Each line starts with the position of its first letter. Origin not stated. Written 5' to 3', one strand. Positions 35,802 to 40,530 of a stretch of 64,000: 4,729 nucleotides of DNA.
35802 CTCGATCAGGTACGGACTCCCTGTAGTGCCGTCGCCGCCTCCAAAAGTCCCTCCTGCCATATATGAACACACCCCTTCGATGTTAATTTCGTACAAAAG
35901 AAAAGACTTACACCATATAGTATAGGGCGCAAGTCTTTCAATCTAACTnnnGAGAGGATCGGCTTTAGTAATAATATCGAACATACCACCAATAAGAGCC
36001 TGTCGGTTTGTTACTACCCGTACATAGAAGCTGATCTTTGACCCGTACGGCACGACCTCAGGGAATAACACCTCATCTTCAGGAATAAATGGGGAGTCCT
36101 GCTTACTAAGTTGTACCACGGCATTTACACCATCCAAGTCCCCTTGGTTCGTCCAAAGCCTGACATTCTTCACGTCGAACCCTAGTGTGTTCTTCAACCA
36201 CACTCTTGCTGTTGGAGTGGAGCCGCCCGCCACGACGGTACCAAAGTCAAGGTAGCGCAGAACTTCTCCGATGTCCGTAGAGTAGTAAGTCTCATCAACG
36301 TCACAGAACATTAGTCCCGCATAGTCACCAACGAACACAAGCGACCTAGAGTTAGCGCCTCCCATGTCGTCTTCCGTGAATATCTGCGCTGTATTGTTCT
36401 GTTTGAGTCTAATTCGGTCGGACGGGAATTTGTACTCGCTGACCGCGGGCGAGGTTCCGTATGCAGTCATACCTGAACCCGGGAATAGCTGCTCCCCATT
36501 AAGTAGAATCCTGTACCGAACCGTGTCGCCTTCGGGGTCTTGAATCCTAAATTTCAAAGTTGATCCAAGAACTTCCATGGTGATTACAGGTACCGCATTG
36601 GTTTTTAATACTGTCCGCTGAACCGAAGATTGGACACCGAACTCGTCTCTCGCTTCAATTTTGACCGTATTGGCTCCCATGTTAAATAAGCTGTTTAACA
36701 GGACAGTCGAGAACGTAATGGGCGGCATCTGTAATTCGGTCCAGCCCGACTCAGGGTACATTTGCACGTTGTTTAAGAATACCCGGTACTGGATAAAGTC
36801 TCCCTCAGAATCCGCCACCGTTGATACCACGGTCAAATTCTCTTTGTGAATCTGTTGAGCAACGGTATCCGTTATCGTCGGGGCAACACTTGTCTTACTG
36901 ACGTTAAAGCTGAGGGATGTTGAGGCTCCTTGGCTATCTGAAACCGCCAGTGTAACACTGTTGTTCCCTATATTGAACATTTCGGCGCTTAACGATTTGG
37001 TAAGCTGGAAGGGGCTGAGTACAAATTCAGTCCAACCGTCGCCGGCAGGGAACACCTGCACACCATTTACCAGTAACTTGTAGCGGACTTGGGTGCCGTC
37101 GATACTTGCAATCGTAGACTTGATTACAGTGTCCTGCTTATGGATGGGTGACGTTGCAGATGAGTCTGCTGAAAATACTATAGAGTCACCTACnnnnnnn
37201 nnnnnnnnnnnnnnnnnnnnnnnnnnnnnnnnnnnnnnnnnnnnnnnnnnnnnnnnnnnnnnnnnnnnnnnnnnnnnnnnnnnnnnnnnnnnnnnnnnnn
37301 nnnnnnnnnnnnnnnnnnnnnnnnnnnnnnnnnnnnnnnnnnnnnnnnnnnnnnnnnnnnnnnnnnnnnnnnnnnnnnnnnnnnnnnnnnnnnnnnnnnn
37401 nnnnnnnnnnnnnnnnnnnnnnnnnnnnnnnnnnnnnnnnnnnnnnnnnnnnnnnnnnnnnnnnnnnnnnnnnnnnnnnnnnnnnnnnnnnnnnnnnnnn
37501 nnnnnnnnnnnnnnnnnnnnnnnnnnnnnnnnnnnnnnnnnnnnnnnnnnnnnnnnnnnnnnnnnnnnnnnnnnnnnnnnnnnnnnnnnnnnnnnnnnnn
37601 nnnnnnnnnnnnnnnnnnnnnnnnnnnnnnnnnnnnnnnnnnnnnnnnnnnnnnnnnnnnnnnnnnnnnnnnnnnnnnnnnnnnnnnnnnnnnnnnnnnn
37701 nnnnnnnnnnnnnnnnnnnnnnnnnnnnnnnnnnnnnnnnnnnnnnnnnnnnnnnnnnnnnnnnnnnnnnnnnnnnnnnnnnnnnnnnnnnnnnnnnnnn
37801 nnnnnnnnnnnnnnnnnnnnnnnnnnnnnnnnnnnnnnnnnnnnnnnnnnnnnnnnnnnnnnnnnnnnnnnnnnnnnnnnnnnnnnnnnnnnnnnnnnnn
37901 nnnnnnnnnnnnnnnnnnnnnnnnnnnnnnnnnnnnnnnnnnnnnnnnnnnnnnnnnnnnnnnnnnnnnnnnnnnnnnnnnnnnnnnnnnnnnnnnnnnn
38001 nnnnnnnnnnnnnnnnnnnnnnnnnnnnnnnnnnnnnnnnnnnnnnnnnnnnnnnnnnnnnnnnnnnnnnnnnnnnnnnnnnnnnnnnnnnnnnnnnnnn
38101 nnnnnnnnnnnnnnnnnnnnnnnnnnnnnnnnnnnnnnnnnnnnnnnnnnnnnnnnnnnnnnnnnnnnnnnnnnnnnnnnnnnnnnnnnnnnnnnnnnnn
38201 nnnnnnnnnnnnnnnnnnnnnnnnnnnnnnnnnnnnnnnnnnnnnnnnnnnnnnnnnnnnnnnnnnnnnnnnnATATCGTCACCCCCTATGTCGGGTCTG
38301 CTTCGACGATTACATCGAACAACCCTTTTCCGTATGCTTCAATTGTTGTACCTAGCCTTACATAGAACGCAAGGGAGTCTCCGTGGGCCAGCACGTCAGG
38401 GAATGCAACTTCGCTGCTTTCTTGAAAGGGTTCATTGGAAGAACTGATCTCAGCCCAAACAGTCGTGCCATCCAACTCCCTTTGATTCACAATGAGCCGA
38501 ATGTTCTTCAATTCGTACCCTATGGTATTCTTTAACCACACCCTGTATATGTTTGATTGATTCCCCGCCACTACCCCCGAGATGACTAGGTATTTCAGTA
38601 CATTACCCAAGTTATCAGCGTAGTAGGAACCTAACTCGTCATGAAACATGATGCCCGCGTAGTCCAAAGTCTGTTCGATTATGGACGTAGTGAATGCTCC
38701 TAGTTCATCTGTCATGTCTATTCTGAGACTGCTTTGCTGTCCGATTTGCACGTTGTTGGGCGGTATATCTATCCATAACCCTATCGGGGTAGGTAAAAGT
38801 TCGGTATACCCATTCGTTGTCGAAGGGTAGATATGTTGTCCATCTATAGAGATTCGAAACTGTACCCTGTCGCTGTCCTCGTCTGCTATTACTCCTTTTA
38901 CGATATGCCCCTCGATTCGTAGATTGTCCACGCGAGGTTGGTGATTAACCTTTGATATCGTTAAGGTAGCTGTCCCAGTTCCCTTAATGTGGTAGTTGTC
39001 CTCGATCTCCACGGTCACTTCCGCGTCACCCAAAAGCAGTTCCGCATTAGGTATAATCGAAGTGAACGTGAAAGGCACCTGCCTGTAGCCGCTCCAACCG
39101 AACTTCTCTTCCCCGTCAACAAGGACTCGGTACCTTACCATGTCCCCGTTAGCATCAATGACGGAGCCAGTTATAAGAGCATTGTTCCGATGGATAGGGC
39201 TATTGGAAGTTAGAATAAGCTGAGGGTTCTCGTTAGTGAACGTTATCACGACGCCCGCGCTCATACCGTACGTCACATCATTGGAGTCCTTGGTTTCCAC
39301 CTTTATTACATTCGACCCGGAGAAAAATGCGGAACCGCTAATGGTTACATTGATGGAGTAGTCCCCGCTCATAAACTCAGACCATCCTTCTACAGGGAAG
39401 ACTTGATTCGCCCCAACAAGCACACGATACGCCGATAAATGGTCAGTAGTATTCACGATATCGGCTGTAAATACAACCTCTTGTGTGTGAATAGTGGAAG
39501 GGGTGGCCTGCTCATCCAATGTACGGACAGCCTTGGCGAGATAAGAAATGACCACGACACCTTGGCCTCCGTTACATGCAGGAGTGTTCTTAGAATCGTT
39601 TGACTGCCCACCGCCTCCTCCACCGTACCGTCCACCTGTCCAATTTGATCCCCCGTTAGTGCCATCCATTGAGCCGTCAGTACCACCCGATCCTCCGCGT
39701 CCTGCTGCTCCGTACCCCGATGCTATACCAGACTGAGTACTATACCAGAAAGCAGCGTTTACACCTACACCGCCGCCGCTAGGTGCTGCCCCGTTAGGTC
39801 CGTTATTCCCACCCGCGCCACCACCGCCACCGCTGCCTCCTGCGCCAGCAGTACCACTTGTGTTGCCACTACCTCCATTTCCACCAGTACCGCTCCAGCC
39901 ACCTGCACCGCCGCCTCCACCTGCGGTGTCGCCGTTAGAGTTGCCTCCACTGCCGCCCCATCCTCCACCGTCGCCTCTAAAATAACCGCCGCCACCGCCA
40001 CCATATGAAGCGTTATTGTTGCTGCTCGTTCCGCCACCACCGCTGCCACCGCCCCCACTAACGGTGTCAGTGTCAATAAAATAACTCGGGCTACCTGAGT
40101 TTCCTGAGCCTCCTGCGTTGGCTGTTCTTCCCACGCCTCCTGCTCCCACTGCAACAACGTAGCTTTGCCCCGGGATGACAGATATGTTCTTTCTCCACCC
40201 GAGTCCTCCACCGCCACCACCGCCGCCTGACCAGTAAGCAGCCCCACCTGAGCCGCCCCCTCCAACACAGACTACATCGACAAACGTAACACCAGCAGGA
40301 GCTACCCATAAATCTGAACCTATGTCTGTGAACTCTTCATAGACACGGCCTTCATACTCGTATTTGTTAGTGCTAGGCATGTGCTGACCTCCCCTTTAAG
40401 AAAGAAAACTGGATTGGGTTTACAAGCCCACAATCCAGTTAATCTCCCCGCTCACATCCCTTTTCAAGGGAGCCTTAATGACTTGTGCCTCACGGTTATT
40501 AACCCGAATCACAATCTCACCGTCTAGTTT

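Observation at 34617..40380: Cassette of three consecutive fibre/spike proteins with different N-terminal modules (Gly-rich collagen-like, RCC1 propeller, beta-helix) sharing a related C-terminal approximately 120-aa domain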

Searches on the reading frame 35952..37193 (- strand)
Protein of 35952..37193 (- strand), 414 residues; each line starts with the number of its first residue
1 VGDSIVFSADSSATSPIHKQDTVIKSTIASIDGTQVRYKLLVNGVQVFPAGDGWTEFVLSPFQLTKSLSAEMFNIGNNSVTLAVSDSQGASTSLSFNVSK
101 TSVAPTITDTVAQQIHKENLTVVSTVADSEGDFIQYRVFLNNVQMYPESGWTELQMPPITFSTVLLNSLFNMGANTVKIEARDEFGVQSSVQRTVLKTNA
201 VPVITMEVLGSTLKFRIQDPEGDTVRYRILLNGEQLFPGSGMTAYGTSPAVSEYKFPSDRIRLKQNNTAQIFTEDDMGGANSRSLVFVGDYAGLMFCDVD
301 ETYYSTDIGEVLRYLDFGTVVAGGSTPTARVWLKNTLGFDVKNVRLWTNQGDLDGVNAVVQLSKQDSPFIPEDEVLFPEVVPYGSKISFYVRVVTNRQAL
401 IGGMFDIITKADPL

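Call 38: predict_structure(protein=window:35952-37193:-)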
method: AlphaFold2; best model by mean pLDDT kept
length: 414 residues; sequences in the alignment: 1
mean_pLDDT: 32.5   pTM: 0.23
mean pLDDT of the five models: 32.5, 30.4, 29.9, 28.3, 27.6
residues with pLDDT >= 90: 0; 70-90: 0; 50-70: 0; < 50: 414
segments of 3 or more residues with pLDDT < 50: 1-414
pLDDT, mean of each block of 10 residues (from residue 1): 31 31 33 37 33 31 29 34 34 35 30 29 27 26 26 26 28 29 28 30 39 41 40 34 33 36 28 30 28 31 31 32 37 35 39 36 37 38 35 34 34 29
secondary structure, 60 per line:
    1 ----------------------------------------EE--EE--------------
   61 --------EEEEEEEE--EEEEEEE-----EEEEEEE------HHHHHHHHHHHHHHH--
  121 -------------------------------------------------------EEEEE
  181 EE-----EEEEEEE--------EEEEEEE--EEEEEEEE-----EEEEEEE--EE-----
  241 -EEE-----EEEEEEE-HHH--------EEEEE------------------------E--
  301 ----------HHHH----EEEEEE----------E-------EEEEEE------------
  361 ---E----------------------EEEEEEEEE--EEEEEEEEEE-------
elements in order: E69-76 E79-85 E91-97 H104-118 E176-182 E188-194 E203-209 E212-219 E225-231 E242-244 E250-256 E269-273 H311-314 E319-324 E343-348 E387-395 E398-407

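Call 77: search_protein_families(library=pfam, proteins=[window:35952-37193:-], max_evalue=10)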
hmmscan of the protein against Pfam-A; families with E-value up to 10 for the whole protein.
window:35952-37193:- (414 aa): 6 families
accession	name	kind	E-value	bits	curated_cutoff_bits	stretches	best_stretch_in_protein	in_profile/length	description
PF24854.1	DUF7728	-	0.0025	18.4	27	0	31-66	42-78/155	Domain of unknown function (DUF7728)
PF25077.1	DUF7800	-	0.0036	17.9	27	0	114-150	45-81/89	Domain of unknown function (DUF7800)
PF17963.7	Big_9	-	0.045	15.1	23.6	1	29-98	28-88/89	Bacterial Ig domain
PF09136.16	Glucodextran_B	-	0.048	14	27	1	113-196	12-80/83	Glucodextranase, domain B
PF18040.7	BPA_C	-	0.13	12.8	26.2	0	19-47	12-40/95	beta porphyranase A C-terminal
PF24816.2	Ig_CFAP65__9th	-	0.17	12.4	24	1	77-204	28-155/170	Cilia- and flagella-associated protein 65-like, Ig-like domain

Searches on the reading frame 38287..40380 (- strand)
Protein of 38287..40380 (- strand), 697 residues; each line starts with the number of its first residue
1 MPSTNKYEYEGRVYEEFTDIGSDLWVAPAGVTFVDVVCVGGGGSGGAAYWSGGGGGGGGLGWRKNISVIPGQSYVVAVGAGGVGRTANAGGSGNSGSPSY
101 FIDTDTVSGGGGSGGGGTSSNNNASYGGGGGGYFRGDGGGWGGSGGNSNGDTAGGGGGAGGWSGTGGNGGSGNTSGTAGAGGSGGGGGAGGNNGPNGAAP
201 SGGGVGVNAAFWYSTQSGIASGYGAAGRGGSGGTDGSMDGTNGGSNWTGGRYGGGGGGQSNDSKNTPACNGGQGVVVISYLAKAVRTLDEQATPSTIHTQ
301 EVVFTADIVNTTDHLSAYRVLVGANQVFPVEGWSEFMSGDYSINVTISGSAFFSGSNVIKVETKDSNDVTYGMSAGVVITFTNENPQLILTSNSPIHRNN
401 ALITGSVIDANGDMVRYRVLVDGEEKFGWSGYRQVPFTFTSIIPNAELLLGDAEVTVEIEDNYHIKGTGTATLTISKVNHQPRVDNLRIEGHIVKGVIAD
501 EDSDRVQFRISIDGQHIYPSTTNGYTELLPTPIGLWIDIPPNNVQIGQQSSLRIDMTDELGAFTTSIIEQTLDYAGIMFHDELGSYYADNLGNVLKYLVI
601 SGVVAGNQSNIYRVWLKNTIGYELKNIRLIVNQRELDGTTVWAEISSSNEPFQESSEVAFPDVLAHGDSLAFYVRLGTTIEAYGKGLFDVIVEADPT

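Call 6: search_protein_families(library=pfam, proteins=[window:38287-40380:-], max_evalue=0.01)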
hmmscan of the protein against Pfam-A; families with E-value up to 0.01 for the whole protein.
window:38287-40380:- (697 aa): 1 family
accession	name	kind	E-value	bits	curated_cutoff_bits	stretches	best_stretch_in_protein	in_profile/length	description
PF21722.4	Gly_rich_2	-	5.1e-10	40.2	24.3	1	24-225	7-220/226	Glycine-rich domain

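Call 8: search_protein_families(library=phrogs, proteins=[window:38287-40380:-], max_evalue=0.001)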
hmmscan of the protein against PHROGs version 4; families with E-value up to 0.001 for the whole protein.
window:38287-40380:- (697 aa): 9 families
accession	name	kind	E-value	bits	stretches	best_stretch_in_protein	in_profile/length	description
phrog_16766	-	DNA, RNA and nucleotide metabolism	1.2e-75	256.5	1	289-696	358-762/763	regulator of chromosome condensation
phrog_37157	-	unknown function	1.7e-72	245.6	1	285-696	559-964/965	-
phrog_10667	-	unknown function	2e-34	120.1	1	473-688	495-709/718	-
phrog_4474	-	unknown function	2.2e-18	67.8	1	12-272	149-383/407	-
phrog_30732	-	unknown function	2.4e-13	51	1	496-636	193-331/394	-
phrog_2295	-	unknown function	1.2e-09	38.3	1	14-295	576-861/1183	-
phrog_10080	-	unknown function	1.3e-09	38.2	1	570-696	560-665/667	-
phrog_863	-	tail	2.7e-08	34.2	1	16-201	402-591/690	tail fiber assembly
phrog_11790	-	unknown function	8.4e-06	26.3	1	17-87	19-89/325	-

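Call 13: search_solved_structures(query=window:38287-40380:-, max_evalue=0.01)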
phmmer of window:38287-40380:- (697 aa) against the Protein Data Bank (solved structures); distinct sequences matched with E-value up to 0.01: 0.

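Call 15: search_protein_families(library=ncbifam, proteins=[window:38287-40380:-], max_evalue=0.1)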
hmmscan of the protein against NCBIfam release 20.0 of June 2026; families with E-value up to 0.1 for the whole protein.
window:38287-40380:- (697 aa): 1 family
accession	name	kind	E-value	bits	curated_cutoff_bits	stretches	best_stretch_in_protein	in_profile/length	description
NF012211.1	tand_rpt_95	domain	0.0024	17.8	90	1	409-487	21-96/98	tandem-95 repeat protein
